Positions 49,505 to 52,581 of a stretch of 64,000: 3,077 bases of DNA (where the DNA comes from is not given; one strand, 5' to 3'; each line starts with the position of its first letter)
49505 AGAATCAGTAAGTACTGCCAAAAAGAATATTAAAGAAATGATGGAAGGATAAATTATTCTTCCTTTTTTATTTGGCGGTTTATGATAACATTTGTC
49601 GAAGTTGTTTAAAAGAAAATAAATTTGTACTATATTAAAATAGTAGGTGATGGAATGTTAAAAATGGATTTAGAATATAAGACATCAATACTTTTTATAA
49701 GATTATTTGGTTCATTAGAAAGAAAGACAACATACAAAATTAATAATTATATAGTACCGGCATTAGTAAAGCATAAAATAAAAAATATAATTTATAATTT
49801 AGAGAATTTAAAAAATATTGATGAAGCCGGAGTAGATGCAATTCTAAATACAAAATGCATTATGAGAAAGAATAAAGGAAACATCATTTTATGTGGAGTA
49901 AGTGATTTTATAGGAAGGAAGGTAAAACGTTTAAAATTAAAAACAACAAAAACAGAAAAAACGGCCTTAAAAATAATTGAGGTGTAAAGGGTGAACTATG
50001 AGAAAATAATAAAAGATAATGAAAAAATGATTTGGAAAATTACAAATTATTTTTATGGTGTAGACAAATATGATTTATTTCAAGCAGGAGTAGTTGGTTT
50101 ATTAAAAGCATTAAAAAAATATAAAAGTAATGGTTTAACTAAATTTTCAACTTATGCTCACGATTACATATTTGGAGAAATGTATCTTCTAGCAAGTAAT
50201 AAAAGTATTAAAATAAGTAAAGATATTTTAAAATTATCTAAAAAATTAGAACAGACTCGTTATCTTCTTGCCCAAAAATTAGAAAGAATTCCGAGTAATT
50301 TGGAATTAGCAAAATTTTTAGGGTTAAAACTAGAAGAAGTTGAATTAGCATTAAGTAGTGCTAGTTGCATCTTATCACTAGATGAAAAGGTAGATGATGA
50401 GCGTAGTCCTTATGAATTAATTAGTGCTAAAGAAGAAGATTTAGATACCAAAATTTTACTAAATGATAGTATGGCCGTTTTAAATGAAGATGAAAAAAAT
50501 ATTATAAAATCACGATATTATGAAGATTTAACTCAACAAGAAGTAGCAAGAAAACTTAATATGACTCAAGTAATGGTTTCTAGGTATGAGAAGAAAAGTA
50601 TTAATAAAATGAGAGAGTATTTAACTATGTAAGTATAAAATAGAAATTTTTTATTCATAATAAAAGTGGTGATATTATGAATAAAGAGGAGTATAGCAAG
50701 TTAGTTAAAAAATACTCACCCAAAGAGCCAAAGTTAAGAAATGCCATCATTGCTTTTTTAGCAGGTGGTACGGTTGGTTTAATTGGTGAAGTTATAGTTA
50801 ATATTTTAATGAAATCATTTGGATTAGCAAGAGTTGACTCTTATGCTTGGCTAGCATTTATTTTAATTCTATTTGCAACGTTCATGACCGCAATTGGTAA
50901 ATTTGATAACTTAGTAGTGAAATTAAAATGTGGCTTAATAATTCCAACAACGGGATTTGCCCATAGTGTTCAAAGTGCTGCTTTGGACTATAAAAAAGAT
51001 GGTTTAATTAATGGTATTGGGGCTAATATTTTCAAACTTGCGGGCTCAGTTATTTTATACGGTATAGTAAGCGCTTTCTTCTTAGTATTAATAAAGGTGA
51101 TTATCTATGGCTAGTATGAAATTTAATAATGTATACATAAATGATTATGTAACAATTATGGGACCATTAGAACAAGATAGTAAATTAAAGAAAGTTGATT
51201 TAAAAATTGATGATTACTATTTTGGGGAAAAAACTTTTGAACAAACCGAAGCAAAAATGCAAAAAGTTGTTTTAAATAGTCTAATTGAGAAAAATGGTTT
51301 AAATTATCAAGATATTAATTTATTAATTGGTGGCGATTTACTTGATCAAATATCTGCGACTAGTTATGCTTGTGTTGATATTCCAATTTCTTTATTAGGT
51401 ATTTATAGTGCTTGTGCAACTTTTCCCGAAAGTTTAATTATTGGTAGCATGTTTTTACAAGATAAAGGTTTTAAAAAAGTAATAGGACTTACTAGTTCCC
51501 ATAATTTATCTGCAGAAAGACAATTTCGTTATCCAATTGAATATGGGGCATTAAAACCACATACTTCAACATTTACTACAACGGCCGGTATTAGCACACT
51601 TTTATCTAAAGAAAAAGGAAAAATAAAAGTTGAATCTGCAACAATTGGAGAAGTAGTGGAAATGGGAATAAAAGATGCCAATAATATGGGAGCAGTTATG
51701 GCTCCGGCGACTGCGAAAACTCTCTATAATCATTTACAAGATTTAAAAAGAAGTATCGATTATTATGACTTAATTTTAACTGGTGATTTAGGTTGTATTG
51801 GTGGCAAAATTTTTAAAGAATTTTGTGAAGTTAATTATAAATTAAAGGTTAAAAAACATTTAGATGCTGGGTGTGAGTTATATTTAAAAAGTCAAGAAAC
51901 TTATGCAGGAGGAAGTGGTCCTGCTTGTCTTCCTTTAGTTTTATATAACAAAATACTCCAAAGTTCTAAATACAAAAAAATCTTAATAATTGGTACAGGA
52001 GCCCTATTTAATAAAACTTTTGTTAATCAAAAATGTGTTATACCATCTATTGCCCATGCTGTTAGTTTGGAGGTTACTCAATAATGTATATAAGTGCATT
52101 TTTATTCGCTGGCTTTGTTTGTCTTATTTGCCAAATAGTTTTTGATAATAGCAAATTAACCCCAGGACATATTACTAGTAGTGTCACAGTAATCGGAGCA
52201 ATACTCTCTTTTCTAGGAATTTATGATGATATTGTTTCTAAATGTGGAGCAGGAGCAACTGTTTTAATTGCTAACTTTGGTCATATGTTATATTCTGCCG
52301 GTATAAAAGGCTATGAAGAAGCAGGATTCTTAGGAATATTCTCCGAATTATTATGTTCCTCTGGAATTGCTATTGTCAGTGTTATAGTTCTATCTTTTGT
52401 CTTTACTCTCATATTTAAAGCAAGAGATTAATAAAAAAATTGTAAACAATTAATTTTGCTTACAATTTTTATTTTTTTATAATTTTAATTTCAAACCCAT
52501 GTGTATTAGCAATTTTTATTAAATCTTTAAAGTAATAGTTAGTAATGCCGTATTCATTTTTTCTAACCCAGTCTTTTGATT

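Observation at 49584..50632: spoIIAA-sigF without spoIIAB, and SpoIIAA has Glu at the phospho-serine position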

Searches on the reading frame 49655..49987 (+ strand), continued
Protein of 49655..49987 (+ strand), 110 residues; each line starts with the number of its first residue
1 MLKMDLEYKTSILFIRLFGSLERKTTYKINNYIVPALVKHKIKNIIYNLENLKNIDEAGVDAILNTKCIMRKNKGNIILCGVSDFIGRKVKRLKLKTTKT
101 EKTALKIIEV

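Call 68: find_encoding_contigs(protein=P0229, flank=6000, max_places=2)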
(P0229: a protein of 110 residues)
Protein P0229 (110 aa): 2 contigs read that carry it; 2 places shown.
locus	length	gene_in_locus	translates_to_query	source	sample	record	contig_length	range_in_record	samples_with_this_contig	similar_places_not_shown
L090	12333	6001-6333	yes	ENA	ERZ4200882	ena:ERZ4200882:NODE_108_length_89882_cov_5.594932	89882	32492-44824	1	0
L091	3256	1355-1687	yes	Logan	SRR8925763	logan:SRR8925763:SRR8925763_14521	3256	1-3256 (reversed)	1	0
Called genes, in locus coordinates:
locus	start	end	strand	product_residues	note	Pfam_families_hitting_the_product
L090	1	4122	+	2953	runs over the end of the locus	-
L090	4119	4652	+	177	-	-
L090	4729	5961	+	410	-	-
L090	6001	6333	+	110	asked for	PF01740:STAS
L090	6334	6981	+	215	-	PF04542:Sigma70_r2, PF04539:Sigma70_r3 (weak), PF04545:Sigma70_r4, PF08281:Sigma70_r4_2 (weak)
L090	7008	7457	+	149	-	PF03862:SpoVAC_SpoVAEB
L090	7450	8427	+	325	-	PF07451:SpoVAD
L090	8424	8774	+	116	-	PF03862:SpoVAC_SpoVAEB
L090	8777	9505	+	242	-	PF02535:Zip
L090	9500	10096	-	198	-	-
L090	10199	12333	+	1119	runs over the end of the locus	PF01855:POR_N, PF17147:PFOR_II, PF01558:POR, PF10371:EKR (weak), PF00037:Fer4 (faint), PF12838:Fer4_7 (weak), PF13187:Fer4_9 (weak), PF02775:TPP_enzyme_C (weak), +4 more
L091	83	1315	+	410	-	-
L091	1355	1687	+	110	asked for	PF01740:STAS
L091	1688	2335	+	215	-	PF04542:Sigma70_r2, PF04539:Sigma70_r3 (weak), PF04545:Sigma70_r4, PF08281:Sigma70_r4_2 (weak)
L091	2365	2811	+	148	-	PF03862:SpoVAC_SpoVAEB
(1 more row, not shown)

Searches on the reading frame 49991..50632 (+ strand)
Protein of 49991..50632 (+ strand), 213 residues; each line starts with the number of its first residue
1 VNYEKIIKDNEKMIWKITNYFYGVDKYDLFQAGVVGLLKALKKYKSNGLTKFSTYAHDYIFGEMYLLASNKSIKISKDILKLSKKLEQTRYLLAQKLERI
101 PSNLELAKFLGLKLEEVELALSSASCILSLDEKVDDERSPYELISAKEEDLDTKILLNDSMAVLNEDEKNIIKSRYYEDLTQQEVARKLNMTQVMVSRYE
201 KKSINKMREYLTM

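Call 3: search_protein_families(library=pfam, proteins=[window:49991-50632:+], max_evalue=0.01)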
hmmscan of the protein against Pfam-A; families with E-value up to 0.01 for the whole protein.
window:49991-50632:+ (213 aa): 6 families
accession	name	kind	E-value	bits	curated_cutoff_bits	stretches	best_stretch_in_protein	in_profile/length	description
PF04545.22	Sigma70_r4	-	5.7e-14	51.8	24.1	1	161-209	2-50/50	Sigma-70, region 4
PF04539.22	Sigma70_r3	-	2.5e-10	40.8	25.3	1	84-137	4-57/78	Sigma-70 region 3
PF08281.18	Sigma70_r4_2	-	9.3e-06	25.6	25.7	1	160-198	7-45/54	Sigma-70, region 4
PF01381.28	HTH_3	-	2.4e-05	24.7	23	1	179-202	9-32/55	Helix-turn-helix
PF04542.20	Sigma70_r2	-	7.1e-05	23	24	1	11-59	6-56/71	Sigma-70 region 2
PF13744.12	HTH_37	-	0.0047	17.1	27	1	170-207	22-59/80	Helix-turn-helix domain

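Call 4: search_protein_families(library=ncbifam, proteins=[window:49991-50632:+], max_evalue=0.01)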
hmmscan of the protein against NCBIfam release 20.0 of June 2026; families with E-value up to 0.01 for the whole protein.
window:49991-50632:+ (213 aa): 62 families (the best 25 are shown)
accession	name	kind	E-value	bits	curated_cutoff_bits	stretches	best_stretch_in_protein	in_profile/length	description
TIGR02885.1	spore_sigF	equivalog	4.3e-42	144.5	321.45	1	3-211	13-231/231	RNA polymerase sporulation sigma factor SigF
NF004052.0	PRK05572.1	subfamily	2.3e-40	138.7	311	1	4-212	35-251/252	SigF/SigG family RNA polymerase sporulation sigma factor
TIGR02980.1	SigBFG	subfamily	2.5e-40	138.6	234.35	1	3-211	5-226/227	SigB/SigF/SigG family RNA polymerase sigma factor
NF006071.0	PRK08215.1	equivalog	6.6e-31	107.8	372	1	4-211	40-257/258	RNA polymerase sporulation sigma factor SigG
TIGR02850.1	spore_sigG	equivalog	3.2e-29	102.1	457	1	4-210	37-253/254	RNA polymerase sporulation sigma factor SigG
NF005644.0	PRK07408.1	subfamily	6.2e-27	94.9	261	1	28-212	57-254/258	RNA polymerase sigma factor SigF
TIGR02479.1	FliA_WhiG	subfamily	2.4e-25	89.6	189.6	1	23-211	23-223/224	FliA/WhiG family RNA polymerase sigma factor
TIGR02937.1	sigma70-ECF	superfamily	8.8e-25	87.2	42.9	1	4-211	4-165/165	sigma-70 family RNA polymerase sigma factor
TIGR02941.1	Sigma_B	equivalog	2.3e-23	83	315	1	4-210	32-252/255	RNA polymerase sigma factor SigB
NF004935.0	PRK06288.1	equivalog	3e-21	76.2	343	1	24-212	61-263/270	RNA polymerase sigma factor WhiG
TIGR02997.1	Sig70-cyanoRpoD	subfamily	1.1e-19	70.8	384.5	1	5-208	78-298/298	RNA polymerase sigma factor, RpoD/SigA family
NF005514.0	PRK07122.1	subfamily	3.1e-19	69.1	372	1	23-211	64-263/264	RNA polymerase sigma factor SigF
NF005413.0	PRK06986.1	subfamily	7.2e-19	68.6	201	1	24-212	41-237/241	RNA polymerase sigma factor FliA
NF005809.0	PRK07670.1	equivalog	1.3e-17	64.2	326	1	24-211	51-250/255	FliA/WhiG family RNA polymerase sigma factor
TIGR02393.1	RpoD_Cterm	equivalog_domain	7.9e-17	61.6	354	1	4-209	3-226/238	RNA polymerase sigma factor RpoD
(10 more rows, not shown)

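Call 41: find_homologous_proteins(query=A2, max_evalue=1e-10)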
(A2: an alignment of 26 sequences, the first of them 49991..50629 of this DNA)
Query A2 (26 sequences) (213 aa, profile of the alignment): 4865 proteins with E <= 1e-10 among 8000 candidates; the best 120 are listed.
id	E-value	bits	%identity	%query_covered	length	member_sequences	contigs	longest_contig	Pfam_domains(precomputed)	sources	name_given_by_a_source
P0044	3.6e-95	336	53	100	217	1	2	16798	PF04545.23,PF04542.21,PF08281.19,PF04539.23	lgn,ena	-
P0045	4.8e-95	336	53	100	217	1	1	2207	PF04545.23,PF04542.21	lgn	-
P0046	5.7e-95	335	53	100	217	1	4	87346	PF04545.23,PF04542.21,PF08281.19,PF04539.23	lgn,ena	-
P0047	6.6e-95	335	53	100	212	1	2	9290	PF04545.23,PF04542.21,PF08281.19,PF04539.23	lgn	-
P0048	7.2e-95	335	53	100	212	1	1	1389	PF04545.23,PF04542.21,PF08281.19,PF04539.23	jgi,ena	-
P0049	8.1e-95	335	54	100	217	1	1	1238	PF04545.23,PF04542.21,PF08281.19,PF04539.23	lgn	-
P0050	9.5e-95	335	53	100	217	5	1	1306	PF04545.23,PF04542.21,PF08281.19,PF04539.23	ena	-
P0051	1.2e-94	334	54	100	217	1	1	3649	PF04545.23,PF04542.21,PF08281.19,PF04539.23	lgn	-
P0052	1.3e-94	334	74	100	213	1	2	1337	PF01381.29,PF04545.23,PF04542.21,PF08281.19,PF04539.23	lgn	-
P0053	1.4e-94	334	54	100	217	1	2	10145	PF04545.23,PF04542.21,PF08281.19,PF04539.23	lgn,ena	-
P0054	1.4e-94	334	54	100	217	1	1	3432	PF04545.23,PF04542.21,PF08281.19,PF04539.23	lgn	-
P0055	1.5e-94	334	53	100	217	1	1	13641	PF04545.23,PF04542.21,PF08281.19,PF04539.23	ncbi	-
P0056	1.6e-94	334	53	100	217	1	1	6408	PF04545.23,PF04542.21,PF08281.19,PF04539.23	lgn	-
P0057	2.1e-94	333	54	100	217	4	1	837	PF04545.23,PF04542.21,PF08281.19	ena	-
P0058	2.4e-94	333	80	100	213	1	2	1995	PF04545.23,PF04542.21,PF08281.19,PF04539.23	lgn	-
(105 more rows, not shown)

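Call 53: search_solved_structures(query=A2, max_evalue=0.00001, show_alignments=3)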
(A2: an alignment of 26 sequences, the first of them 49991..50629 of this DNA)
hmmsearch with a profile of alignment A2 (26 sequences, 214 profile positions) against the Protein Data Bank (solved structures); distinct sequences matched with E-value up to 0.00001: 74 (the best 60 are shown).
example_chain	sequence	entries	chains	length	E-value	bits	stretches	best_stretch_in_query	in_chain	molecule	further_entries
1l0o_C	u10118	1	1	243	2.4e-46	161.5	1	4-209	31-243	sigma factor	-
8x6g_H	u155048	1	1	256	9e-30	107.4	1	3-211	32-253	RNA polymerase sigma factor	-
8h3v_G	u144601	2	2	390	1.3e-26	97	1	3-210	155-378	RNA polymerase sigma factor SigA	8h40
9dvs_G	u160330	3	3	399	8.4e-26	94.4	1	3-210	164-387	RNA polymerase sigma factor SigA1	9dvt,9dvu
8gzg_F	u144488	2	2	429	2.7e-25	92.8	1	3-210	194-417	RNA polymerase sigma factor SigA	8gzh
7l7b_F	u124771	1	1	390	7.1e-23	84.9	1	3-210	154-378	RNA polymerase sigma factor SigA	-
7ckq_F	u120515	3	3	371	1.2e-22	84.1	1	4-210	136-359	RNA polymerase sigma factor SigA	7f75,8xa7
8x6f_E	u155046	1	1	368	1.3e-22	84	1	3-210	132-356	RNA polymerase sigma factor SigA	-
7ye1_F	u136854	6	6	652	6.4e-22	81.7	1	3-210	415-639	RNA polymerase sigma factor RpoD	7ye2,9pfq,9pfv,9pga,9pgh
7xya_F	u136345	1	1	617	1.4e-21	80.6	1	3-210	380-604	RNA polymerase sigma factor RpoD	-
6pmi_F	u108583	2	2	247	1.9e-21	80.2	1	23-210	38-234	RNA polymerase sigma factor FliA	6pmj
4ljz_F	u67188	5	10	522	2.5e-21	79.8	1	3-210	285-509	RNA polymerase sigma factor RpoD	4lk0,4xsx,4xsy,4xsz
5vt0_L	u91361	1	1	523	2.5e-21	79.8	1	3-210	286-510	RNA polymerase sigma factor RpoD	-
8k59_F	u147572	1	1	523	2.5e-21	79.8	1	3-210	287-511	RNA polymerase sigma factor RpoD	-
9gdo_F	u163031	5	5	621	2.7e-21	79.7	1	3-210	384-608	RNA polymerase sigma factor RpoD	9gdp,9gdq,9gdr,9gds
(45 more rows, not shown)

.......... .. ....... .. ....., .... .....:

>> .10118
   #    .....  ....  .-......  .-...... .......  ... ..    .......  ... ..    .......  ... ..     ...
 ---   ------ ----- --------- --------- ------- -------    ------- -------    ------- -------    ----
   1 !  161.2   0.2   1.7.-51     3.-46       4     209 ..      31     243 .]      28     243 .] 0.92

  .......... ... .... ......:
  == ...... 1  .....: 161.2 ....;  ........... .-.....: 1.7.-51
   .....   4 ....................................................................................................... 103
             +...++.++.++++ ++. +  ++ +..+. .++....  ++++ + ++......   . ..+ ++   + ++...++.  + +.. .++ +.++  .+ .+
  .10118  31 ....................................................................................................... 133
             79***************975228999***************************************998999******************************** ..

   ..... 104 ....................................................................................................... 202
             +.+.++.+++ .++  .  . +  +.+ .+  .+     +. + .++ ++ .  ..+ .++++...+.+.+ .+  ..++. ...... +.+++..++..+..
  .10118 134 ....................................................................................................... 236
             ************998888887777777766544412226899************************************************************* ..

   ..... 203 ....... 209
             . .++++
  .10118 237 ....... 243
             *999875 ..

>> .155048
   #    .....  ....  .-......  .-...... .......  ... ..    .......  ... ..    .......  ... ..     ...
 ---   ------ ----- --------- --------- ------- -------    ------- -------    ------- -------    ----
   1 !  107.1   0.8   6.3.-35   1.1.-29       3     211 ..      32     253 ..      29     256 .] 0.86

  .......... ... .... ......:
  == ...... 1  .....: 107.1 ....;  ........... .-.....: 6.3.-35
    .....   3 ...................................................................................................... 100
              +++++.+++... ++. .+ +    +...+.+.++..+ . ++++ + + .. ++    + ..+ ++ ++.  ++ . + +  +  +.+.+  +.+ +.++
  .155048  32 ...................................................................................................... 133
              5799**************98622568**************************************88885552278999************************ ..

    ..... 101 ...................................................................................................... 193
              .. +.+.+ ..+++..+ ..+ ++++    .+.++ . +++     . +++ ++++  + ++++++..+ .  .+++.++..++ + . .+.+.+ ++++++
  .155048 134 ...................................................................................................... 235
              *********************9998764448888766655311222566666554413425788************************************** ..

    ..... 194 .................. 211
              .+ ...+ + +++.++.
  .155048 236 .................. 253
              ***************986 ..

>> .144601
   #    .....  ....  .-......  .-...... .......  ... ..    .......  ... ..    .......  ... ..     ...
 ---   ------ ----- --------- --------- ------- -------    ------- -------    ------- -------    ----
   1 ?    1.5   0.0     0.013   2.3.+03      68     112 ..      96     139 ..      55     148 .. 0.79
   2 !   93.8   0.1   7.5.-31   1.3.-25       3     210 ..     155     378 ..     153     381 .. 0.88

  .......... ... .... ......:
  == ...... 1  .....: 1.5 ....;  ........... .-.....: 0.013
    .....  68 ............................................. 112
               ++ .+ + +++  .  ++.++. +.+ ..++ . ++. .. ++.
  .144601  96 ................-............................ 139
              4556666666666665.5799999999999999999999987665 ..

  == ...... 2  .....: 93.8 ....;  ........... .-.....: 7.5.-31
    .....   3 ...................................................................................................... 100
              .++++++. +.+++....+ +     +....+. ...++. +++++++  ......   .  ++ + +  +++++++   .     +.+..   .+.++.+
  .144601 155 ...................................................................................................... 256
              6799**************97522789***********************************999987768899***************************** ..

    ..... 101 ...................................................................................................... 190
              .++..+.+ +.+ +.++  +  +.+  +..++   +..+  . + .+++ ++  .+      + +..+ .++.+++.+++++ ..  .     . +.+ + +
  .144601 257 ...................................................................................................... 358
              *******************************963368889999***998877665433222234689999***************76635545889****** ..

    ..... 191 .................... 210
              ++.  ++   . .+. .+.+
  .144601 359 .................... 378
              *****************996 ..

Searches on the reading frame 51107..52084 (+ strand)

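Call 3: search_protein_families(library=pfam, proteins=[window:51107-52084:+], max_evalue=0.01)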
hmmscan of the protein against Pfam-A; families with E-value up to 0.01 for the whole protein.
window:51107-52084:+ (325 aa): 1 family
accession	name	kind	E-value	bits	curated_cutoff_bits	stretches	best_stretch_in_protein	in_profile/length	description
PF07451.17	SpoVAD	-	5.9e-102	341.2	22.1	1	6-322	7-329/329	Stage V sporulation protein AD (SpoVAD)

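Call 4: search_protein_families(library=ncbifam, proteins=[window:51107-52084:+], max_evalue=0.01)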
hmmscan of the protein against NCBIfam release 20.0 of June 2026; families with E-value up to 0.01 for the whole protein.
window:51107-52084:+ (325 aa): 4 families
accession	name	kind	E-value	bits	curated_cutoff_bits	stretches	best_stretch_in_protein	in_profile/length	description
NF006160.0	PRK08304.1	subfamily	1.8e-103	345.7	402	1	4-323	10-335/337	stage V sporulation protein AD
TIGR02845.1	spore_V_AD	equivalog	1.1e-98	330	411.8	1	7-322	8-327/327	stage V sporulation protein AD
NF009069.0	PRK12404.1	subfamily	5.6e-92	308.2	442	1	9-323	14-333/338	stage V sporulation protein AD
NF007520.0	PRK10126.1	equivalog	0.0091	16.4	243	0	164-267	21-125/147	low molecular weight protein-tyrosine-phosphatase Wzb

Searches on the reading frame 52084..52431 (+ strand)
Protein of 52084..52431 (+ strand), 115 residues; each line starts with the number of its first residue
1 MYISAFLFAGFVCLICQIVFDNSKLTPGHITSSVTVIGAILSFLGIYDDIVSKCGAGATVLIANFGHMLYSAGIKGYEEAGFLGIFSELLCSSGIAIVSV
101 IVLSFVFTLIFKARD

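Call 3: search_protein_families(library=pfam, proteins=[window:52084-52431:+], max_evalue=0.01)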
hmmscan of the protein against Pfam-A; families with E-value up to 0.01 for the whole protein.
window:52084-52431:+ (115 aa): 1 family
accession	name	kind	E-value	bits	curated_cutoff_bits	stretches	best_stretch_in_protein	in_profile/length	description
PF03862.18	SpoVAC_SpoVAEB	-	3.1e-21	76.3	25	1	2-110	2-117/117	SpoVAC/SpoVAEB sporulation membrane protein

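Call 4: search_protein_families(library=ncbifam, proteins=[window:52084-52431:+], max_evalue=0.01)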
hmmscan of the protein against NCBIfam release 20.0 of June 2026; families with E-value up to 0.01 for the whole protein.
window:52084-52431:+ (115 aa): 2 families
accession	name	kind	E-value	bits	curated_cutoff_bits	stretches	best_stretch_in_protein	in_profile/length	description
TIGR02839.1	spore_V_AE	equivalog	1.4e-28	99.4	131.1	1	2-114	1-113/114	stage V sporulation protein AE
TIGR02838.1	spore_V_AC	equivalog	1.5e-09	37.7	164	1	3-111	21-137/141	stage V sporulation protein AC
